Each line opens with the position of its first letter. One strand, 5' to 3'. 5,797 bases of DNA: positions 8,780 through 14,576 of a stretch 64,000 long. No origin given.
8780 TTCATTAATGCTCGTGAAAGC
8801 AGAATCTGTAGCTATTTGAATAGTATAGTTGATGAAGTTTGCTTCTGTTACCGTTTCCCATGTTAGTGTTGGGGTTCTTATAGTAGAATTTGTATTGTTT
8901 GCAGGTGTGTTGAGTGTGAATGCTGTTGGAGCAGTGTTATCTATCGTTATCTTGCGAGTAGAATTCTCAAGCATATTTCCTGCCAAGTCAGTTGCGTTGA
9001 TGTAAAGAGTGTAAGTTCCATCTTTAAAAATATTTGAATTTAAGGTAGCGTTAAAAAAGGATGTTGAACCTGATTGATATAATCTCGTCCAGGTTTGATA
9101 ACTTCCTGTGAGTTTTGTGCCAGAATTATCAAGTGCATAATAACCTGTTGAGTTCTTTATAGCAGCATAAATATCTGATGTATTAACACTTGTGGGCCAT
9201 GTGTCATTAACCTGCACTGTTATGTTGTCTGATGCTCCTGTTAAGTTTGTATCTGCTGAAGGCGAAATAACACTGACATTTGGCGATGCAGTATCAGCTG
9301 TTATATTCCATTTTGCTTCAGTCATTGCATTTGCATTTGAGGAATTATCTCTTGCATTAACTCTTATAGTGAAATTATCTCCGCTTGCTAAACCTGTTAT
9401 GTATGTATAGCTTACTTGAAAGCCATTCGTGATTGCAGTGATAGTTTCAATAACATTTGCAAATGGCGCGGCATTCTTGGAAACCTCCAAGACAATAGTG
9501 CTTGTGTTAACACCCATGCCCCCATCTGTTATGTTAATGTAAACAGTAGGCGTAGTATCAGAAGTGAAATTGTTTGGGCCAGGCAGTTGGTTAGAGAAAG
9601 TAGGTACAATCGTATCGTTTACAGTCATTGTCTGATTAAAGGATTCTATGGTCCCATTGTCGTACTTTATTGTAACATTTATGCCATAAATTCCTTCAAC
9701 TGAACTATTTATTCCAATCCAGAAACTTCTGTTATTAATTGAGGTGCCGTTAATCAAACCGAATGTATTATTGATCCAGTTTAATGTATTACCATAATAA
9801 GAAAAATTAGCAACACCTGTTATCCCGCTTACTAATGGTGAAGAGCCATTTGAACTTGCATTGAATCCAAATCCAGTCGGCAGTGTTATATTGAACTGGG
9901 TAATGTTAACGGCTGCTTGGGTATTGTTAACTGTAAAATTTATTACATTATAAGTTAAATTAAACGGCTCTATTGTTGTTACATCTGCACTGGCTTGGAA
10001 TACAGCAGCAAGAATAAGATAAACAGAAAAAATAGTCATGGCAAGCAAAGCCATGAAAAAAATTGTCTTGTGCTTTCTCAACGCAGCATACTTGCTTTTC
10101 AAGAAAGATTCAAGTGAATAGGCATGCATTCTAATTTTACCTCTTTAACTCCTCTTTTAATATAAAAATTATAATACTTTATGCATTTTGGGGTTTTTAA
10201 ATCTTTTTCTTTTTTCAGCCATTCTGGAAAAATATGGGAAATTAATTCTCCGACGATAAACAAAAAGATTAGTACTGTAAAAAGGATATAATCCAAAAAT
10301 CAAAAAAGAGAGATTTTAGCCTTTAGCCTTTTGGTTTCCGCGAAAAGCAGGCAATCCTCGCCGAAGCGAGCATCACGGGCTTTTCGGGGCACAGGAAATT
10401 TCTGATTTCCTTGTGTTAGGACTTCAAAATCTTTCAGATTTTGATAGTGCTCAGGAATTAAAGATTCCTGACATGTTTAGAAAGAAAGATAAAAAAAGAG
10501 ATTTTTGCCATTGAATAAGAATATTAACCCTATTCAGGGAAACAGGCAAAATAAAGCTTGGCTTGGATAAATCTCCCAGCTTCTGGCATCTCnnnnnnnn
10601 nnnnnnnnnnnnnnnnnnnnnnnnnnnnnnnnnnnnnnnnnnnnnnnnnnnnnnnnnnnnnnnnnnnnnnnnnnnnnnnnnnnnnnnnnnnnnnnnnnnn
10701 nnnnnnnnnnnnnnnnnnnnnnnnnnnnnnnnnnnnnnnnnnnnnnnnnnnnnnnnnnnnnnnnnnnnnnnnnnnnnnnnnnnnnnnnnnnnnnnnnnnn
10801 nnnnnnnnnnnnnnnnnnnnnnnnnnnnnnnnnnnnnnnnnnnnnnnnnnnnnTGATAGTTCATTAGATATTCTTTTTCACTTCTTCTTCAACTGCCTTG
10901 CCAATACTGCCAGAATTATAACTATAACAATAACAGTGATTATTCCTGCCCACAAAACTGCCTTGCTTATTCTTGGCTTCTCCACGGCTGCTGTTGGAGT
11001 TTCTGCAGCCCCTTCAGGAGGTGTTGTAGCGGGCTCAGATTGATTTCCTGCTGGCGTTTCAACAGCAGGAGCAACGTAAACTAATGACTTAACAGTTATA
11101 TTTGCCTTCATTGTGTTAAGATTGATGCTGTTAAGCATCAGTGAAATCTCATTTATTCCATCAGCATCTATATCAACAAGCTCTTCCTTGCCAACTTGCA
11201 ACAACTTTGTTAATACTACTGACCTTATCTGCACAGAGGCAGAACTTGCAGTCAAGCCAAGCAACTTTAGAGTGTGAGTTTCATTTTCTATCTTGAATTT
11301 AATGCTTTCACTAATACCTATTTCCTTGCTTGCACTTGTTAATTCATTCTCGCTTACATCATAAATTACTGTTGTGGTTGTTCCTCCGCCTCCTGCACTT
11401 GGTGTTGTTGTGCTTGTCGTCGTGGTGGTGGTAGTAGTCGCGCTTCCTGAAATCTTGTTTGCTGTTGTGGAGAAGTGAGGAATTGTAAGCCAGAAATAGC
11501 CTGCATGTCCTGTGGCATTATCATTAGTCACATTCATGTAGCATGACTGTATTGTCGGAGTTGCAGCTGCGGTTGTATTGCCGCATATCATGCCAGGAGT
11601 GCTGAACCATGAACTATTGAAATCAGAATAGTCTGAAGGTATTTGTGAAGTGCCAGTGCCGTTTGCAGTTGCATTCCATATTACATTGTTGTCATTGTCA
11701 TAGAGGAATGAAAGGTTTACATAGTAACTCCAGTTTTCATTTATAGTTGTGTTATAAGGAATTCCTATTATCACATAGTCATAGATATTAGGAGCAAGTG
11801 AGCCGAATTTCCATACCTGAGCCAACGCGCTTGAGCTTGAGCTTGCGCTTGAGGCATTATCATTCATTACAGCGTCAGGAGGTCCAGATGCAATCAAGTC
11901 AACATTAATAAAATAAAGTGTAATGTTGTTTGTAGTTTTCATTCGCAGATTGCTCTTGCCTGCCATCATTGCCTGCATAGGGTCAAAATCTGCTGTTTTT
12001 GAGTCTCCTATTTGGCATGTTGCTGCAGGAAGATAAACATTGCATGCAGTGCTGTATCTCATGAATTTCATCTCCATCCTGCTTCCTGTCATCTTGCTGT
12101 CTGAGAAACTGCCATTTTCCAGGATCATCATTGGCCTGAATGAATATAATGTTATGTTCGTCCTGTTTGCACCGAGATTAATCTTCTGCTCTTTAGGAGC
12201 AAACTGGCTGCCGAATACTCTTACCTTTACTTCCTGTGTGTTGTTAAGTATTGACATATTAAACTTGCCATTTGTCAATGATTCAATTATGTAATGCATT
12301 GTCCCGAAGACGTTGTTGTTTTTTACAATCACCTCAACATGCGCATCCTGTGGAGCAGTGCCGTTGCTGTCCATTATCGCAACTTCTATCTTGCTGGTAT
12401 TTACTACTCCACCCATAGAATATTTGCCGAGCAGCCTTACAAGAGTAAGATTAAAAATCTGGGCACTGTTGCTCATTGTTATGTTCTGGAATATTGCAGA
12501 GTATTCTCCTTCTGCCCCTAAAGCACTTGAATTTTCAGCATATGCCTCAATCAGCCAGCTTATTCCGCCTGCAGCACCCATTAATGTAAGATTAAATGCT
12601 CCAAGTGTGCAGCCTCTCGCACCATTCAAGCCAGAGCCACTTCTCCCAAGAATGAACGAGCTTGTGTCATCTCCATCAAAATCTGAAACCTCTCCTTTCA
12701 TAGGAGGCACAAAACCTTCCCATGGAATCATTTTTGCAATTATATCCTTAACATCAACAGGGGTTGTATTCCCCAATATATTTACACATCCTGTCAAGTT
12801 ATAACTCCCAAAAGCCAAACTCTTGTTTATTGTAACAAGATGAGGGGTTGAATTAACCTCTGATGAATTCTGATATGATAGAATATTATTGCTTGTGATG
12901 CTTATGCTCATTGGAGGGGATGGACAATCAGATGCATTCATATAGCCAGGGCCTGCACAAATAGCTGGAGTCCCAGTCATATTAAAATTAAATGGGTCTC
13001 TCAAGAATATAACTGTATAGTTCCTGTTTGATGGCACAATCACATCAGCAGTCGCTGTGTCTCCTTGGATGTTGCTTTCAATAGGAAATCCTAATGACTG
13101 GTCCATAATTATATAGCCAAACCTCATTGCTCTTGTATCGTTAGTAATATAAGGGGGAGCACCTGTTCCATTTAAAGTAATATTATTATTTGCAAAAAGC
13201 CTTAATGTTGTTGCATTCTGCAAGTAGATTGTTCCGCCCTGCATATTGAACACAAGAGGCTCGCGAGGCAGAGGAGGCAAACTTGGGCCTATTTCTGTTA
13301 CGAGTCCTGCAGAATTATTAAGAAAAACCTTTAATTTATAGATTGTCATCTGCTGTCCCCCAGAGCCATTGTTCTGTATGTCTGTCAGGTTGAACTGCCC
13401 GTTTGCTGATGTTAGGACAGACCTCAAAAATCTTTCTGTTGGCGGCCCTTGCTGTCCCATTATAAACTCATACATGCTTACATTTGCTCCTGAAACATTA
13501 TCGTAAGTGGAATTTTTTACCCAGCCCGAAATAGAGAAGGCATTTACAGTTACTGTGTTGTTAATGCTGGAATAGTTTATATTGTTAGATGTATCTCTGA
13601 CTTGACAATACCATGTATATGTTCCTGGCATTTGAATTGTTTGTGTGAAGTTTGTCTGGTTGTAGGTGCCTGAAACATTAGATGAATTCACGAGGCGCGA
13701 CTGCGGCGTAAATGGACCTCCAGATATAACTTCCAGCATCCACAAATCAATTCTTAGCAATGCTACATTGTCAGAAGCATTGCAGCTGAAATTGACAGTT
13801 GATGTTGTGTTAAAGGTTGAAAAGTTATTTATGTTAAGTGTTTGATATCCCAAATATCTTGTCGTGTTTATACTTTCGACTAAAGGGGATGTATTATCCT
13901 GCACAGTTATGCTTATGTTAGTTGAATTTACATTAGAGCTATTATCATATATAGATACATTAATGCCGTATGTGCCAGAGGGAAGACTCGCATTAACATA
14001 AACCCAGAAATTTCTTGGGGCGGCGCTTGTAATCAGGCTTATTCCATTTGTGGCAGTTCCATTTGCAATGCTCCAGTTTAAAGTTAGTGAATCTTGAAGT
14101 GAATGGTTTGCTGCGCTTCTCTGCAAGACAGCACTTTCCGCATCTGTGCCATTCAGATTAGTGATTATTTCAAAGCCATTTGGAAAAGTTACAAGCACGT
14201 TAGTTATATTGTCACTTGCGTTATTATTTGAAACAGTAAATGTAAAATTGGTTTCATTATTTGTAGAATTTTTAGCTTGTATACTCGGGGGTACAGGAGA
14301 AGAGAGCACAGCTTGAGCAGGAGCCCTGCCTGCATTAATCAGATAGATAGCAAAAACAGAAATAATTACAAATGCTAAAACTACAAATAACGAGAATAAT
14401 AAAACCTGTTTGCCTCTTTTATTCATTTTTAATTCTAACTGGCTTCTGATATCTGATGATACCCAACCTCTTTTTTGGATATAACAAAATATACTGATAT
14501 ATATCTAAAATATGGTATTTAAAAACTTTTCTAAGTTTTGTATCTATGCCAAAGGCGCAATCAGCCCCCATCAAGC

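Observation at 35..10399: Near-perfect 65-nt inverted repeat with a UUCG-capped hairpin brackets the TA pair and two surface-protein genes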

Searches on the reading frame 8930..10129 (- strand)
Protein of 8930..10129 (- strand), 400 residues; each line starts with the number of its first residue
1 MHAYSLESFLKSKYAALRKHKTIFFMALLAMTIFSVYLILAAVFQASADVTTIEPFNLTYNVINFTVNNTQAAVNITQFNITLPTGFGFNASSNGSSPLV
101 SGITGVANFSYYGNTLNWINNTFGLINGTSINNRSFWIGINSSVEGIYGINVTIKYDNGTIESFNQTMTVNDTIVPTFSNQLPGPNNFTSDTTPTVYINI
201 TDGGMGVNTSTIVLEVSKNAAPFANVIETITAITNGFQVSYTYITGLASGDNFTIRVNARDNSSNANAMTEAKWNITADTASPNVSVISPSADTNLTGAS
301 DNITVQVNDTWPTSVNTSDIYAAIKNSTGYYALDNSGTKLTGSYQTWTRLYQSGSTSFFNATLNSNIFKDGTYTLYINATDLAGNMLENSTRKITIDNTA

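Call 38: find_homologous_proteins(query=window:8930-10129:-, max_evalue=1e-10)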
Query window:8930-10129:-: 5540 candidates shared short words with the query, none scored E <= 1e-10.

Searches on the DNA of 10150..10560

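Call 8: search_rna_families(source=window, start=10150, end=10560, threshold=evalue, max_evalue=10, show_alignments=4)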
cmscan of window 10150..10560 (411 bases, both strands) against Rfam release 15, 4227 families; matches with E-value up to 10: 6.
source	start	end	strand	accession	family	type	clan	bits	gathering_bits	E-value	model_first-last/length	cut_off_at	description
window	10381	10518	+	RF02792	sRNA162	Gene; antisense;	-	17.7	78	0.82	1-190/190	no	Archaeal Small RNA 162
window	10420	10481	-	RF00202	snoR66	Gene; snRNA; snoRNA; CD-box;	-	15.9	43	1.6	1-76/76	no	Small nucleolar RNA R66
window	10395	10474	+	RF00014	DsrA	Gene; sRNA;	-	15.9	60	1.7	1-85/85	no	DsrA RNA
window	10342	10385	-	RF03972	mir-3150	Gene; miRNA;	-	15.3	100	5.8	1-80/80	no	mir-3150 microRNA precursor family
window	10235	10278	+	RF00202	snoR66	Gene; snRNA; snoRNA; CD-box;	-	14.3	43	4.4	29-72/76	no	Small nucleolar RNA R66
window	10499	10555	+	RF01751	potC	Cis-reg;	-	14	44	8.6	1-70/70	no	potC RNA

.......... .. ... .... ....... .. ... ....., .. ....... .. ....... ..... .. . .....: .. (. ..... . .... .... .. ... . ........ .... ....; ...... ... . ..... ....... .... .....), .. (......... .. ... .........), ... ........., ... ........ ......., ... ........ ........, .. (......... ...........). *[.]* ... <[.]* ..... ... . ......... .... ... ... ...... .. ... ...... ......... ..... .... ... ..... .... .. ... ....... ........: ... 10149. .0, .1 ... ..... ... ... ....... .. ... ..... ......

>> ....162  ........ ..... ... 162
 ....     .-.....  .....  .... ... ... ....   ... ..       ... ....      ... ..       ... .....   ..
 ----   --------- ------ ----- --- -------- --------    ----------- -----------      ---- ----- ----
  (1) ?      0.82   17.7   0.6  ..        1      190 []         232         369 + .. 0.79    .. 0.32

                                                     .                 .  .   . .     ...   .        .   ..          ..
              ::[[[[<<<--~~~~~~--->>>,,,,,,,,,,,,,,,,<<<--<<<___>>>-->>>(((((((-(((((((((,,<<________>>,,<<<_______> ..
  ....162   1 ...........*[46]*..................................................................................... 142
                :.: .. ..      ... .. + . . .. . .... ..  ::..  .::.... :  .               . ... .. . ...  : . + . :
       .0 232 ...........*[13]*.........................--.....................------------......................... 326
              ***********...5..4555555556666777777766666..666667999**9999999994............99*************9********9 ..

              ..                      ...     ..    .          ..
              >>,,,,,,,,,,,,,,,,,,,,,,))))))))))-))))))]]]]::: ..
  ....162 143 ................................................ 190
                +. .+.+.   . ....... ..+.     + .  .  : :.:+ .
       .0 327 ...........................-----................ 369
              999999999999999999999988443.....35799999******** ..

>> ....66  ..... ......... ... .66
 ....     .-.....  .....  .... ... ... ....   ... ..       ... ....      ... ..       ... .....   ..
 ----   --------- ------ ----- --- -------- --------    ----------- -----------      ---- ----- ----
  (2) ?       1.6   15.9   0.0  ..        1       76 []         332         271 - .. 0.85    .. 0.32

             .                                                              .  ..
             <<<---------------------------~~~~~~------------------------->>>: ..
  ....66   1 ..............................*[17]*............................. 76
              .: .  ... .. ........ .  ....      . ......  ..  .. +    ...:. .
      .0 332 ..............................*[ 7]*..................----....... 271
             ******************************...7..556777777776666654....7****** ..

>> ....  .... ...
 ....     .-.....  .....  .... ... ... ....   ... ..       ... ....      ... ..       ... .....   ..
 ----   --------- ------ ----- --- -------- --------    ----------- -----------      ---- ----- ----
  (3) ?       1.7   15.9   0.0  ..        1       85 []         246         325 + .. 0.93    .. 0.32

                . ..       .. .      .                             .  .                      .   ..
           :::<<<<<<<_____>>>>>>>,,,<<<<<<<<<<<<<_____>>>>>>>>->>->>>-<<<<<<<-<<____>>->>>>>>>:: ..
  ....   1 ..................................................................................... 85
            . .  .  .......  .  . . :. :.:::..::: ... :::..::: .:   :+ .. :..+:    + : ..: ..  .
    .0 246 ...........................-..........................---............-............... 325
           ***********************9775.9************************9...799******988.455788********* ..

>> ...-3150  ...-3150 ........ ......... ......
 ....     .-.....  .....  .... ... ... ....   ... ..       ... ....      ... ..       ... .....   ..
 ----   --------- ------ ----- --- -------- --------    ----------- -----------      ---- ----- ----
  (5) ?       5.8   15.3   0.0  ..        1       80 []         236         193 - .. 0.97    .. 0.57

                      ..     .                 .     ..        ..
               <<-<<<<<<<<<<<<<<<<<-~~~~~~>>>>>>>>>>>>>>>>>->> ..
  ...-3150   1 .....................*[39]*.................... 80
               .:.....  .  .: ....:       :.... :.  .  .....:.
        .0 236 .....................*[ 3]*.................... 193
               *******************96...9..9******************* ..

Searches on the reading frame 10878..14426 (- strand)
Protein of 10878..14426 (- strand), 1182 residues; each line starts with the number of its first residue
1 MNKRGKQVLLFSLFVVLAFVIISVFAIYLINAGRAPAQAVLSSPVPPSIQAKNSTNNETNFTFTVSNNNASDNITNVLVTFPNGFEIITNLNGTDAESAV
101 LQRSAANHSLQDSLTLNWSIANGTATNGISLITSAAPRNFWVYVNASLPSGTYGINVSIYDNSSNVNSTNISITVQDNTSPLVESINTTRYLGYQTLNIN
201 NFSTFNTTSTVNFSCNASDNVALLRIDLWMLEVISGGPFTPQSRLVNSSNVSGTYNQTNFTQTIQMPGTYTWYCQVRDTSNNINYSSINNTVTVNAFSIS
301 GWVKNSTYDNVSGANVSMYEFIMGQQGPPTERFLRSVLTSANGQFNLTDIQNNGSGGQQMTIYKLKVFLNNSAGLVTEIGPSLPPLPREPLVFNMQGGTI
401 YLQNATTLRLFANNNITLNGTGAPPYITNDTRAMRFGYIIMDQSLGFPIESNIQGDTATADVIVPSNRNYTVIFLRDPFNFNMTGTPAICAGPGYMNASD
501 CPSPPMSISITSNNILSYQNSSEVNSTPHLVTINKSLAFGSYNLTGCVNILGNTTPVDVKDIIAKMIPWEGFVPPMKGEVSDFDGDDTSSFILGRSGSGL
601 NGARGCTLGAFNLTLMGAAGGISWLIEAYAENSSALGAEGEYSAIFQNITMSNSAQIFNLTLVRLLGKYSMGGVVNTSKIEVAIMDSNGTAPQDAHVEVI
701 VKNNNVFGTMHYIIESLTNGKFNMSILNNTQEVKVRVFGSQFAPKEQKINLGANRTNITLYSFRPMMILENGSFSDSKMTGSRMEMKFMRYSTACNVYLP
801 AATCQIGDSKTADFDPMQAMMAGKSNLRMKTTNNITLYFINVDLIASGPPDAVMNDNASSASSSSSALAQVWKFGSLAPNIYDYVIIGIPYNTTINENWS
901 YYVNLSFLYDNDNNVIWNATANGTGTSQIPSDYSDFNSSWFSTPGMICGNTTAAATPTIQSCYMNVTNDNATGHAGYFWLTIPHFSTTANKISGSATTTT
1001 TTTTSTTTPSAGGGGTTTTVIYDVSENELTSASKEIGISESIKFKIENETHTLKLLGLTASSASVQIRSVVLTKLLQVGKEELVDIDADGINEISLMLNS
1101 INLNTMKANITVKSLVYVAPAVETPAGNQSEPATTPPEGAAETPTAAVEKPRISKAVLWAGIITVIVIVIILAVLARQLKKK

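Call 34: find_encoding_contigs(protein=window:10878-14426:-, flank=4000, max_places=10)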
Protein window:10878-14426:- (1182 aa): 6 contigs read that carry it; 2 places shown.
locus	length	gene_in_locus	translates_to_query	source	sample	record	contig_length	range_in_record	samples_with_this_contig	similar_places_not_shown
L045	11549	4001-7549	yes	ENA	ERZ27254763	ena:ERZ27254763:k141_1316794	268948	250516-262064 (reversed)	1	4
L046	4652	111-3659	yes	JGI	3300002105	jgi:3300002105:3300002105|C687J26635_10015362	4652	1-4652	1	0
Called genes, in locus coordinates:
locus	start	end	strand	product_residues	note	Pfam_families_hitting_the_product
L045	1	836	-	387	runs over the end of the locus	PF02788:RuBisCO_large_N, PF00016:RuBisCO_large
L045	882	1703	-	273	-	PF01008:IF-2B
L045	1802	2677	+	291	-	PF01944:SpoIIM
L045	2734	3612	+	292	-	PF01944:SpoIIM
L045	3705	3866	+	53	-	-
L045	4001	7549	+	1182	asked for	-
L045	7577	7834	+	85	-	-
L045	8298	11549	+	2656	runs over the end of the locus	PF13750:Big_3_3 (faint), PF07495:Y_Y_Y (faint), PF19077:Big_13 (faint), PF25788:Ig_Rha78A_N (faint), PF15418:DUF4625 (faint)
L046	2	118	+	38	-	?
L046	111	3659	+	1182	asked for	-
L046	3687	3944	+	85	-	-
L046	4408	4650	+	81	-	?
